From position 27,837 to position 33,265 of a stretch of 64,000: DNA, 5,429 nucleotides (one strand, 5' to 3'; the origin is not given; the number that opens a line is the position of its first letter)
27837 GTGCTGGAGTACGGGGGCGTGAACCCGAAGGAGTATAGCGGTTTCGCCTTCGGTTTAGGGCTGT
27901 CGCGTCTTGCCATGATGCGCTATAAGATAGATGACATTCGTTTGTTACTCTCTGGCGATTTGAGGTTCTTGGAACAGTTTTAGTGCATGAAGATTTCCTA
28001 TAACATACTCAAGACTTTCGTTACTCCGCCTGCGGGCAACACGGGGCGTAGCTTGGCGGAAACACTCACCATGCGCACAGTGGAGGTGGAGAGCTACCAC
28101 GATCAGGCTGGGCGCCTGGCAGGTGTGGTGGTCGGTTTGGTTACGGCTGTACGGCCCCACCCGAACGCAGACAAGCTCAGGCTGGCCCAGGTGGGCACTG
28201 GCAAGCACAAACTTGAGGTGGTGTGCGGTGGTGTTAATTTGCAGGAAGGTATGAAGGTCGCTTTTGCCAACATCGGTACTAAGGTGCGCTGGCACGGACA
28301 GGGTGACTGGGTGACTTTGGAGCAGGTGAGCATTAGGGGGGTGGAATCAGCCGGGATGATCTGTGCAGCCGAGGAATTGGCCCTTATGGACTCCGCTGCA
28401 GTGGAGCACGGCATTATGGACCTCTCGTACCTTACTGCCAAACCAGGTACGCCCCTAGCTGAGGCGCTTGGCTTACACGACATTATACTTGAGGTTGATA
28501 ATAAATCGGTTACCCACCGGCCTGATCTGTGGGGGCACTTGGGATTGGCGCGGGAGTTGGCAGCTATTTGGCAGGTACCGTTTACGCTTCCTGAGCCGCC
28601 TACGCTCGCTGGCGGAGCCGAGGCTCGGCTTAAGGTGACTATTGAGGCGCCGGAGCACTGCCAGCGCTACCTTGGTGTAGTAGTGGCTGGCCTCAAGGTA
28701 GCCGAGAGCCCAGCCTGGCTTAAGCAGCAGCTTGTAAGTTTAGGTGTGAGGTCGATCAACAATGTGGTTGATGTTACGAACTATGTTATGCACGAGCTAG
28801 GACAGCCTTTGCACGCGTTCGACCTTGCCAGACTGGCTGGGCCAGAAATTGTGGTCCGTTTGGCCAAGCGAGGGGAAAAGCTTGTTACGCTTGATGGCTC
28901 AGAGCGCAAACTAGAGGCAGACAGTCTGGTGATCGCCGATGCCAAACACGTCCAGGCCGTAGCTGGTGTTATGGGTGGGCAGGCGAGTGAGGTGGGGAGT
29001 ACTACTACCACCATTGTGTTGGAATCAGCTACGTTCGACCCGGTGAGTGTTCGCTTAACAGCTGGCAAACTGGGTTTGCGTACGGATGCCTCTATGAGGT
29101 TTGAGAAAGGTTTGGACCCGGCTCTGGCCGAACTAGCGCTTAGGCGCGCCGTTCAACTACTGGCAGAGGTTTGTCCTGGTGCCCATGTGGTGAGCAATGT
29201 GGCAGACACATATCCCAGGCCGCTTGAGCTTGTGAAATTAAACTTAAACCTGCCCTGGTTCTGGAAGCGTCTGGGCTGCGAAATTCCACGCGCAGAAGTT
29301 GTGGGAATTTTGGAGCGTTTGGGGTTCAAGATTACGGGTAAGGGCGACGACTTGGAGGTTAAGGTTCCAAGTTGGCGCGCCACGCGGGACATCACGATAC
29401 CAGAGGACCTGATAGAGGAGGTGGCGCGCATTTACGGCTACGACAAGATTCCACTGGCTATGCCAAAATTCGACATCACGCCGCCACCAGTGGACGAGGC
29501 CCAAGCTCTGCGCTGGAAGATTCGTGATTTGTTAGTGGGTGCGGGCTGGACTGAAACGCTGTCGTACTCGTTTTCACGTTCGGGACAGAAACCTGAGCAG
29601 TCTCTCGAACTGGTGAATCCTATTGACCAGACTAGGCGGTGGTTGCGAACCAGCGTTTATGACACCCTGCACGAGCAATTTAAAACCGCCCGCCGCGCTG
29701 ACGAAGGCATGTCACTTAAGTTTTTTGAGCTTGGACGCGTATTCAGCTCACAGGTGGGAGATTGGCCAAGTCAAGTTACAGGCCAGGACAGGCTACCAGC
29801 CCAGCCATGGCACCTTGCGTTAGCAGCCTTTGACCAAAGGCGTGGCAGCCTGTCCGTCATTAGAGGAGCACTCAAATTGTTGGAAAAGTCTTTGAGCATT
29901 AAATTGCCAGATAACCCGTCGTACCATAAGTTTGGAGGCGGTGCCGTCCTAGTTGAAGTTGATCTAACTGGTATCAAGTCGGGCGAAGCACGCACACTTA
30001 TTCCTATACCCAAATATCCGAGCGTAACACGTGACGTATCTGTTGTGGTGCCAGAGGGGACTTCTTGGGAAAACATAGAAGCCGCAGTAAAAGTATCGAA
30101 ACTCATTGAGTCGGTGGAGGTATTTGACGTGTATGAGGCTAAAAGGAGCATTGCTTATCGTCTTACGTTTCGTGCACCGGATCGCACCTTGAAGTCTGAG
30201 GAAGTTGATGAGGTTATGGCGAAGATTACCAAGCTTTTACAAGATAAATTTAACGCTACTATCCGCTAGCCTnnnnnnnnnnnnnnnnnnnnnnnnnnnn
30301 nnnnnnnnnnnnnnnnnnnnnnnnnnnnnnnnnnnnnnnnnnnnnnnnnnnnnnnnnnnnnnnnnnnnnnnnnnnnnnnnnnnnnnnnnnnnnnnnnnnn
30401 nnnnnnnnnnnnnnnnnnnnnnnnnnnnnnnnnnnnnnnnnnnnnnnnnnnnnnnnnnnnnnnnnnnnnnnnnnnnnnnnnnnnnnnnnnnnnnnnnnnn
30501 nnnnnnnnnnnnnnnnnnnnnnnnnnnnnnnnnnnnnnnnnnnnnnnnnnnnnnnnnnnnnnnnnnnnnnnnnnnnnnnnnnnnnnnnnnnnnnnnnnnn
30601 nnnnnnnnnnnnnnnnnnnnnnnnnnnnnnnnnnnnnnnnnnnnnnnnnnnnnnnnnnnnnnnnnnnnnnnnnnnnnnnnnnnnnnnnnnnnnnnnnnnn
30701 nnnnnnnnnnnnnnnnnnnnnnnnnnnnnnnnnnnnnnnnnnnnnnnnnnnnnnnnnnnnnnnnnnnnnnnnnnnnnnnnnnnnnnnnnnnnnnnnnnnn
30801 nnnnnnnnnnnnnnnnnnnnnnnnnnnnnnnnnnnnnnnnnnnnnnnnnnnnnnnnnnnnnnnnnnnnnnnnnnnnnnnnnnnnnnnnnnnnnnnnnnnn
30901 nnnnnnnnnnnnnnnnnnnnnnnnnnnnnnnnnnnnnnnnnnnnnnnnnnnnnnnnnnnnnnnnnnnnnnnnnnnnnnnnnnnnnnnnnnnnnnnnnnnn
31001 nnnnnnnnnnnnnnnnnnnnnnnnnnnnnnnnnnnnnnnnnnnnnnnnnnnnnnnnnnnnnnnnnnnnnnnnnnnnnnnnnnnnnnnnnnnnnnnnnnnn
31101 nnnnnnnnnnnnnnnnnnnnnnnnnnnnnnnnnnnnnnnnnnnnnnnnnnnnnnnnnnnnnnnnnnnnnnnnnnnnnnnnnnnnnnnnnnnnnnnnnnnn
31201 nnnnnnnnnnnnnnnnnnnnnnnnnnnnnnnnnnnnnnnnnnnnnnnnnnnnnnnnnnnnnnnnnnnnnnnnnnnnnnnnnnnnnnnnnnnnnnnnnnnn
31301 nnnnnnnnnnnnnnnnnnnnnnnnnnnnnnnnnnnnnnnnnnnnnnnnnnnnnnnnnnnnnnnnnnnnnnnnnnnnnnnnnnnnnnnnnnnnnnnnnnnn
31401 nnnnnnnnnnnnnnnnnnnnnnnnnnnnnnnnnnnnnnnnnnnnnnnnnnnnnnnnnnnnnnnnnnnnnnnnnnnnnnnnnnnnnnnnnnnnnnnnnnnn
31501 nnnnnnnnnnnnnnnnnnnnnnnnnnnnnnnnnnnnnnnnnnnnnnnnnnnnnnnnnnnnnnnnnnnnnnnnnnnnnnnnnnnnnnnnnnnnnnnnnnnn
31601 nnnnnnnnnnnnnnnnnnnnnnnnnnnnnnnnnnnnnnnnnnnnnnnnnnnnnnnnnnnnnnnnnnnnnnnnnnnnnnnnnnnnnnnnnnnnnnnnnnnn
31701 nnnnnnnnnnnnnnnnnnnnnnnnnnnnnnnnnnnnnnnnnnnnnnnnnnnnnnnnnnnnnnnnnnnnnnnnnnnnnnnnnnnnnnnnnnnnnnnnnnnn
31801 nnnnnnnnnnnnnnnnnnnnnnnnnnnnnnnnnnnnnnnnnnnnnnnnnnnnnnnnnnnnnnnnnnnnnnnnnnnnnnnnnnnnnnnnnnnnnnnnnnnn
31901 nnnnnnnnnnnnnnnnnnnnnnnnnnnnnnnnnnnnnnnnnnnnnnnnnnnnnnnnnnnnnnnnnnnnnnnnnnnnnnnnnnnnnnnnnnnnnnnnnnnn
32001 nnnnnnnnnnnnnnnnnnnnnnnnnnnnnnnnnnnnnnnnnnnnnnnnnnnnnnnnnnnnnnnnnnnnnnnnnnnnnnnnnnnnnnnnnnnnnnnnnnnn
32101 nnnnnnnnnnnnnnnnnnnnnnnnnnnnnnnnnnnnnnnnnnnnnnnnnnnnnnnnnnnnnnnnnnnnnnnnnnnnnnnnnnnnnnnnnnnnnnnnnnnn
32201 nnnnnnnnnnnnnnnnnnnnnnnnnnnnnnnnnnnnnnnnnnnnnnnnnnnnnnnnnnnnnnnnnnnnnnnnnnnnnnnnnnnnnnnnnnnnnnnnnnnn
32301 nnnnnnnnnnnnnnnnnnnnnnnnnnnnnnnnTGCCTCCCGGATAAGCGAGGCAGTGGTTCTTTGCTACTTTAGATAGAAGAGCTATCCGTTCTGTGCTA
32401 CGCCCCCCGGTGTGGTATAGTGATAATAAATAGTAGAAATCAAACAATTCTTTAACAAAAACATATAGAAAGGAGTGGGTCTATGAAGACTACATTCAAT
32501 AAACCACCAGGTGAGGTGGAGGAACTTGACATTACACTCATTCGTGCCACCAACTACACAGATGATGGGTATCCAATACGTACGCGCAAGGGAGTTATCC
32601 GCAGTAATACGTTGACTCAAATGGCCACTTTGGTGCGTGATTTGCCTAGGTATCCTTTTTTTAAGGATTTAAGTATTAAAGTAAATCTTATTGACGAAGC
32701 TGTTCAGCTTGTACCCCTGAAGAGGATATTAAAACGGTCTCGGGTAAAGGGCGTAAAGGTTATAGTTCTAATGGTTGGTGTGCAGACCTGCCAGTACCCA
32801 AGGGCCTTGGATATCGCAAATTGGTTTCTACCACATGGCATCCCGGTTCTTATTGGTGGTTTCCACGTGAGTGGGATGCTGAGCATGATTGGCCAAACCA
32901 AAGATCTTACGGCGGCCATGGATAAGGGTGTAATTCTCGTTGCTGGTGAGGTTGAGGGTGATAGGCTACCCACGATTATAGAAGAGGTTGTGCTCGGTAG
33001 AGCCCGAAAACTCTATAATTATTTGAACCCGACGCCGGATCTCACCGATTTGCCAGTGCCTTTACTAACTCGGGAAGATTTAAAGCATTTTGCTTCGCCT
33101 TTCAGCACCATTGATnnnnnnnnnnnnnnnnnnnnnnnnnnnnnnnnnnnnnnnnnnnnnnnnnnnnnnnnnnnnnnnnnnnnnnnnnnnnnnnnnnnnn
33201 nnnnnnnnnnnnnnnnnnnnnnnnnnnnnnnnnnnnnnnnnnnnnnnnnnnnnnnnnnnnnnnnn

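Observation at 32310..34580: Stand-alone B12-binding radical SAM gene as an insulated, compositionally distinct island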

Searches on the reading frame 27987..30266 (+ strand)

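Call 5: search_protein_families(library=pfam, proteins=[window:27987-30266:+], max_evalue=0.01)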
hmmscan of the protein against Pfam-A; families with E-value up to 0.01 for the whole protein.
window:27987-30266:+ (760 aa): 5 families
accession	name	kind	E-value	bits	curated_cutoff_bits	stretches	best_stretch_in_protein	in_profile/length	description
PF03483.22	B3_4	-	9.8e-68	227.6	29.3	1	225-396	2-173/174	B3/4 domain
PF03147.19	FDX-ACB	-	1e-22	80.8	31.1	1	675-760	1-94/94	Ferredoxin-fold anticodon binding domain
PF03484.21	B5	-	8.2e-21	74.4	28.6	1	421-485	4-67/67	tRNA synthetase B5 domain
PF17759.6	tRNA_synthFbeta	-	8e-17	61.8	22.4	1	488-618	1-129/214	Phenylalanyl tRNA synthetase beta chain CLM domain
PF01588.26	tRNA_bind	-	1.7e-14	54.1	27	1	47-134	1-77/96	Putative tRNA binding domain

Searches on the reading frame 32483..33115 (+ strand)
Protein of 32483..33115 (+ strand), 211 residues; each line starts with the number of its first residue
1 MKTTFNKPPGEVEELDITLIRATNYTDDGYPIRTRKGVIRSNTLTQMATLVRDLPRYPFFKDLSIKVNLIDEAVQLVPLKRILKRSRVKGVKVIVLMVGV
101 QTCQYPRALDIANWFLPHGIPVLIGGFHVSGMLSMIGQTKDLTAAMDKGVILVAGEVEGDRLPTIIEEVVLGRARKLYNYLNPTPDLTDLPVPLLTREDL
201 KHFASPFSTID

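Call 22: search_protein_families(library=pfam, proteins=[window:32483-33115:+], max_evalue=10)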
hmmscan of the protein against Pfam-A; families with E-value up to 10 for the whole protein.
seq(211 aa): 0 families
